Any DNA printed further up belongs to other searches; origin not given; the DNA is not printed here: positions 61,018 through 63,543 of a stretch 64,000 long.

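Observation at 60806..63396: Two-gene DMFase-like amidase: 121-aa ORF GTGA-coupled to a 743-aa large-subunit-family protein, followed by an SDR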

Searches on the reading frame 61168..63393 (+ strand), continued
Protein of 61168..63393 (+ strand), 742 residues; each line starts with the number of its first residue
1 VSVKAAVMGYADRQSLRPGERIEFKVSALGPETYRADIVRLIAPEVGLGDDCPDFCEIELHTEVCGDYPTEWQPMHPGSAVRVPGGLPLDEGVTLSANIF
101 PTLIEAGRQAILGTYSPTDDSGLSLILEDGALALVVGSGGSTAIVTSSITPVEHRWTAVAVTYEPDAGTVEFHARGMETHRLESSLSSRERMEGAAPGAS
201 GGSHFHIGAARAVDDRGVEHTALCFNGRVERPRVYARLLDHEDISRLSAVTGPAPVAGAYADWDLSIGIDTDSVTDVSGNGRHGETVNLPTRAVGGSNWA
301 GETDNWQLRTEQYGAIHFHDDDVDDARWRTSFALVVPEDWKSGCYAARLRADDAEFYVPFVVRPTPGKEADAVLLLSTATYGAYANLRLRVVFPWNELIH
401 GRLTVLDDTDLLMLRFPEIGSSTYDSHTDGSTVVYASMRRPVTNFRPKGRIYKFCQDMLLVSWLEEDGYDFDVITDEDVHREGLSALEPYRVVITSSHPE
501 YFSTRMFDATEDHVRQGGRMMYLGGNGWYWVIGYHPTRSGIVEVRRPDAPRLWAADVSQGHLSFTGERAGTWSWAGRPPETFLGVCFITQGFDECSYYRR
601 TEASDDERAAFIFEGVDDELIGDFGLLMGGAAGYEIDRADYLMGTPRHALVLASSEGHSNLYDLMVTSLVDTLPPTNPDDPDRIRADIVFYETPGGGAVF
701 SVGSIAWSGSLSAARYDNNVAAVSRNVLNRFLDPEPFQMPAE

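Call 46: search_solved_structures(query=window:61168-63393:+, max_evalue=1e-50, show_alignments=4)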
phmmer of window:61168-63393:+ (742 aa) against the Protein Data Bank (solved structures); distinct sequences matched with E-value up to 1e-50: 5.
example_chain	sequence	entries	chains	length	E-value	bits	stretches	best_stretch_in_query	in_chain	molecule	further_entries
6lvb_A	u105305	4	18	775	4.2e-136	458.2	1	5-737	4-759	N,N-dimethylformamidase large subunit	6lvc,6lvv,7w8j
6lve_A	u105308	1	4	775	2.9e-135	455.5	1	5-737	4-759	N,N-dimethylformamidase large subunit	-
6lvd_A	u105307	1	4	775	7.4e-135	454.1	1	5-737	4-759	N,N-dimethylformamidase large subunit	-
8huy_A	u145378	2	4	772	7e-119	401.3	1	6-732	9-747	Chains: A,B | N-acetyl-(R)-beta-phenylalanine acylase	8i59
8i5a_A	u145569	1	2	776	7.8e-119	401.1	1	6-732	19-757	N-acetyl-(R)-beta-phenylalanine acylase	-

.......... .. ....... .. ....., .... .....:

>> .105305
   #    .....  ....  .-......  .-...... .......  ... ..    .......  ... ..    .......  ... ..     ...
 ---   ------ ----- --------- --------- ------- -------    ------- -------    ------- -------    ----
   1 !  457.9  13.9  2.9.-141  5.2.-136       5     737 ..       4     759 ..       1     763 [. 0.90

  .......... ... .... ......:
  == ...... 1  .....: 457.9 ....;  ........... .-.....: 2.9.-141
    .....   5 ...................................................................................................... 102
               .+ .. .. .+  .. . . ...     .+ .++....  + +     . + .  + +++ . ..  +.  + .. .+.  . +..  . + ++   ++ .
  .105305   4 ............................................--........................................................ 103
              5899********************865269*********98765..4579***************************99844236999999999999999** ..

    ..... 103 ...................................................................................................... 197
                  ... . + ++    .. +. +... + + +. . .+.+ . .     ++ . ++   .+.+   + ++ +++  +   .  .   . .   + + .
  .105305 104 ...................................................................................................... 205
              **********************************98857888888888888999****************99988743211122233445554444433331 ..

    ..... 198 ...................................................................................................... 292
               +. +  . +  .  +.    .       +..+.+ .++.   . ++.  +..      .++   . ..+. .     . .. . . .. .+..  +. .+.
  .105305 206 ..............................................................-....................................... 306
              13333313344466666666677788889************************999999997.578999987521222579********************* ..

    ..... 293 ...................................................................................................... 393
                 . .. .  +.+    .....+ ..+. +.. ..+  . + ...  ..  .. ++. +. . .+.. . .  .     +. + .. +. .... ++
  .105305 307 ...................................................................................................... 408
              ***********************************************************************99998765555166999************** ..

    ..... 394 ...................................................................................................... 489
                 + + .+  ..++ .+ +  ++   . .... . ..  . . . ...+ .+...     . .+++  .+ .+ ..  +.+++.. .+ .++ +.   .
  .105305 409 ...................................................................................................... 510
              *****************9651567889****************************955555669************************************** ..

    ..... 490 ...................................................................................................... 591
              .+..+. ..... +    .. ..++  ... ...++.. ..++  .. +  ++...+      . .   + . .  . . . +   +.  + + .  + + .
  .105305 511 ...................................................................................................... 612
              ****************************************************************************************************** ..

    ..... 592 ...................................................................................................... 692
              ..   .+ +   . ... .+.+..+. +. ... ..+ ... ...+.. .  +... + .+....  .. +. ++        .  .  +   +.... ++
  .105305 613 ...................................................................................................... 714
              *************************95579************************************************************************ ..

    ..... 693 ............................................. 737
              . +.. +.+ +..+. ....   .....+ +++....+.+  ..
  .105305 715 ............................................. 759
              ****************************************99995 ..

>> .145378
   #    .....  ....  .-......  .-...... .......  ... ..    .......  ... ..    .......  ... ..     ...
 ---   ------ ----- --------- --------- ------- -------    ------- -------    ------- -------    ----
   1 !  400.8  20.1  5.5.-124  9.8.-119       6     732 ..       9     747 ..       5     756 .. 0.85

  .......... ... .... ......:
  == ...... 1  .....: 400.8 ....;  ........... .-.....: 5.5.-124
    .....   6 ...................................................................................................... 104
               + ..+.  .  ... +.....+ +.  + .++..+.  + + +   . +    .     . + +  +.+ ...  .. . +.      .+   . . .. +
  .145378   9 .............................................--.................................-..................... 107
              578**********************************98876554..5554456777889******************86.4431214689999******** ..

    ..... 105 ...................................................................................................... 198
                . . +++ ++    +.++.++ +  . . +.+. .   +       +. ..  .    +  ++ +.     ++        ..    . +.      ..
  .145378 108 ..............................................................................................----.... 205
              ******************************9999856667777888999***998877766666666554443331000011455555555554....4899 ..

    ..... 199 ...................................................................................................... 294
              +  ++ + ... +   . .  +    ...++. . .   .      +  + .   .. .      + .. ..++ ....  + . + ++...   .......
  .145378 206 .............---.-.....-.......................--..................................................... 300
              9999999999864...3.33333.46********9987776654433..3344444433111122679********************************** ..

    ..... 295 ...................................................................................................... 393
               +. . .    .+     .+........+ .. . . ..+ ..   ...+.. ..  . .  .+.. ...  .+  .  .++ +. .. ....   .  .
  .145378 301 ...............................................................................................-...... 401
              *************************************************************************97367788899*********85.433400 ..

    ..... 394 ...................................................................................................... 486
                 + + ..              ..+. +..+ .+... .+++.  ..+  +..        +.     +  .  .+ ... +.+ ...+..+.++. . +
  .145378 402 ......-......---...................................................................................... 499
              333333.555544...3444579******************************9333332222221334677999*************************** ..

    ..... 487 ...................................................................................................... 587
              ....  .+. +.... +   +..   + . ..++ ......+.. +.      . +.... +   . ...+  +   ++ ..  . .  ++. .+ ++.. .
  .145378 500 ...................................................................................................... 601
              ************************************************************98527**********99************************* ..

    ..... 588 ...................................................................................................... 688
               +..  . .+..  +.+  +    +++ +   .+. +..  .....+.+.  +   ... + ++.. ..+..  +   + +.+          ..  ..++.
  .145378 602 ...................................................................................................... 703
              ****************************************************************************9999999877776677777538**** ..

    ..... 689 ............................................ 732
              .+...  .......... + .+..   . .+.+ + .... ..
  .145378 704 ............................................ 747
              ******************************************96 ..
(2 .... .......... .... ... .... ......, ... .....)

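Call 55: find_related_loci(query=A3, collection=genome_contigs, flank=10000)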
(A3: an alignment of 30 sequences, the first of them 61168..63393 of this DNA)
Query A3 (742 aa) in genome_contigs; peptide patterns used: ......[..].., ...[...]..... (x = any residue, [..] = any of these).
600 stretches matched a pattern (row limit reached: there are more); 586 encode a relative of the query (tblastn E <= 1e-3); the best 80 are kept; 80 distinct loci.
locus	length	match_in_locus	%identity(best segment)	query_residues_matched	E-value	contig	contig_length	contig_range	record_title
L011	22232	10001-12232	93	1-742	0e+0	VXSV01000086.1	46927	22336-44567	MAG: Acidimicrobiia bacterium isolate SB0665_bin_24 NODE_466_length_46927_cov_18.758107, whole genome shotgun sequence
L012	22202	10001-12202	58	7-741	0e+0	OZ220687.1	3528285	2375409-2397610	MAG: Acidimicrobiales bacterium isolate 3e3f92a6-18ad-429f-812c-c77ddcffca8d genome assembly, chromosome: 1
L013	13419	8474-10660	50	6-740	0e+0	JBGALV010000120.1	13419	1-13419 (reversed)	MAG: Alphaproteobacteria bacterium isolate MAG_MBR_H10.65 MBRH10-65_opera_contig_14580, whole genome shotgun sequence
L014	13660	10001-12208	50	5-739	0e+0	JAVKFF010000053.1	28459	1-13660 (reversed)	MAG: Azospirillaceae bacterium isolate G2-EDA-09 k141_54685, whole genome shotgun sequence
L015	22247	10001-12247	50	3-740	0e+0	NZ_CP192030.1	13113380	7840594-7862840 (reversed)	Dactylosporangium sp. CA-233914 chromosome, complete genome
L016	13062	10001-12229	48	1-740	0e+0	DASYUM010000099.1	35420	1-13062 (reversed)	MAG TPA_asm: Candidatus Methylomirabilota bacterium isolate SMAG_U4595 k141_814537, whole genome shotgun sequence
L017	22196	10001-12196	50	3-740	0e+0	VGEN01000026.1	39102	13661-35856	MAG: Alphaproteobacteria bacterium isolate K_Offshore_80m_m2_107 K_Offshore_80m_m2_107_Ga0194132_10002043, whole genome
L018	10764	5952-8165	47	7-741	0e+0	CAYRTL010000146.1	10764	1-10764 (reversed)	MAG TPA_asm: uncultured Acetobacteraceae bacterium isolate SRP272529_co1_156 genome assembly, contig: NODE_11218_length_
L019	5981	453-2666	46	7-740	0e+0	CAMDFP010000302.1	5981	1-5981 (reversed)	MAG: Asaia bogorensis isolate MoH-23oct19-153 genome assembly, contig: MoH-23oct19-C23684, whole genome shotgun sequence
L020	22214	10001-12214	44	7-740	0e+0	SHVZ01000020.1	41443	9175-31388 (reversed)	MAG: Alphaproteobacteria bacterium isolate Baikal-deep-G52 BACOMB-C3934, whole genome shotgun sequence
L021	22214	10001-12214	46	7-740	0e+0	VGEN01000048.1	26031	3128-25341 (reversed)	MAG: Alphaproteobacteria bacterium isolate K_Offshore_80m_m2_107 K_Offshore_80m_m2_107_Ga0194132_10003877, whole genome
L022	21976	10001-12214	45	7-740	0e+0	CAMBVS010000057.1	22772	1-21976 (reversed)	MAG: Rhizobium sp. Q54 isolate TH-08apr19-116 genome assembly, contig: TH-08apr19-C5919, whole genome shotgun sequence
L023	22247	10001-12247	45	1-741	0e+0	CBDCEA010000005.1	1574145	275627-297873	MAG: Alphaproteobacteria bacterium isolate acfa3c97-71bc-419c-b48f-b1c48e78630c genome assembly, contig: contig_5, whole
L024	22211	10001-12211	45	6-742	0e+0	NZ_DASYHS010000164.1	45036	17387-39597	MAG: Arenibaculum sp. isolate SMAG_U4246 k141_17296, whole genome shotgun sequence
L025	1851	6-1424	59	269-740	0e+0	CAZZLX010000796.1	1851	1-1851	MAG TPA_asm: uncultured Rhizobium sp. isolate SRP124364_co1_94 genome assembly, contig: NODE_91725_length_1851_cov_4.658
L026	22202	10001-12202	59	7-741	0e+0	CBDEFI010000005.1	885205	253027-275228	MAG: Acidimicrobiales bacterium isolate 2e4b594b-7fba-4ce7-b97d-329b2cb5198a genome assembly, contig: contig_5, whole ge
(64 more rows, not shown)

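Call 72: search_protein_families(library=ncbifam, proteins=[L006:16658-17068:-, L006:17092-18069:-, L006:12700-14004:+, L006:10852-11910:+], max_evalue=0.001)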
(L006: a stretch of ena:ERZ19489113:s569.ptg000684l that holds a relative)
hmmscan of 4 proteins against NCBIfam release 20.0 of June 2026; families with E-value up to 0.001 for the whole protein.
L006:16658-17068:- (136 aa): 1 family
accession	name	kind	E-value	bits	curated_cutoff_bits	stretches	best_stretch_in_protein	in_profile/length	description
NF008373.0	PRK11171.1-2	equivalog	0.00082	18.6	445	1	46-120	66-141/274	(S)-ureidoglycine aminohydrolase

L006:17092-18069:- (325 aa): 0 families

L006:12700-14004:+ (435 aa): 24 families
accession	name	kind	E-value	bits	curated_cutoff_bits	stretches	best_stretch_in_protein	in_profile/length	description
NF051886.1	XaaProDiPepCaul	equivalog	3.5e-26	92.1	500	2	284-403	279-396/398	Xaa-Pro dipeptidase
TIGR01224.1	hutI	equivalog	2e-10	40.1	298.15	1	26-71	2-49/377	imidazolonepropionase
TIGR02318.1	phosphono_phnM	equivalog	4.1e-09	35.8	390.55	1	330-404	306-375/376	phosphonate metabolism protein PhnM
NF006055.0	PRK08203.1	equivalog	7e-09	34.7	532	1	22-78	21-78/455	8-oxoguanine deaminase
NF005557.0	PRK07228.1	equivalog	1.3e-08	34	522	1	16-74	10-68/445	5'-deoxyadenosine deaminase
NF011990.0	PRK15446.2-6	subfamily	3.6e-08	32.5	233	0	23-69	15-64/390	alpha-D-ribose 1-methylphosphonate 5-triphosphate diphosphatase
NF004636.0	PRK05985.1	subfamily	1.1e-07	31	408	0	26-71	16-61/398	amidohydrolase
NF006689.0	PRK09237.1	equivalog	3.2e-07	29.2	371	1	28-91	23-93/383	amidohydrolase/deacetylase family metallohydrolase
NF006056.0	PRK08204.1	subfamily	3.7e-07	29.3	391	0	338-381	337-380/449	hypothetical protein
NF008371.0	PRK11170.1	equivalog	7.4e-07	28.4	483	1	11-68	2-59/382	N-acetylglucosamine-6-phosphate deacetylase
NF006679.0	PRK09228.1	subfamily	1.1e-06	27.7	351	0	27-72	31-80/433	guanine deaminase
NF006549.0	PRK09045.1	equivalog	1.1e-06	27.5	540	0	23-78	25-83/444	TRZ/ATZ family hydrolase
NF011989.0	PRK15446.2-5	equivalog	1.7e-06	27.1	565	0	331-404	310-377/385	alpha-D-ribose 1-methylphosphonate 5-triphosphate diphosphatase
TIGR02967.1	guan_deamin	equivalog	1.8e-06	27.3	375.4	0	26-75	5-58/401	guanine deaminase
TIGR00221.1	nagA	equivalog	2.6e-06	26.6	225.65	1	16-70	10-64/380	N-acetylglucosamine-6-phosphate deacetylase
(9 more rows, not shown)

L006:10852-11910:+ (353 aa): 3 families
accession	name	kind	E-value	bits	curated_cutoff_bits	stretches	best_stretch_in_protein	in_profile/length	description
NF007373.0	PRK09875.1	equivalog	4e-40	138.2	486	1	68-333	35-290/292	phosphotriesterase-related protein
NF041153.1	organophos_OPH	equivalog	2.2e-22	79.7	500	1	68-335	82-359/365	organophosphate hydrolase OPH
NF045706.1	PhFuoseLconase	equivalog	8.1e-14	51.4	630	1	64-336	43-326/332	phospho-furanose lactonase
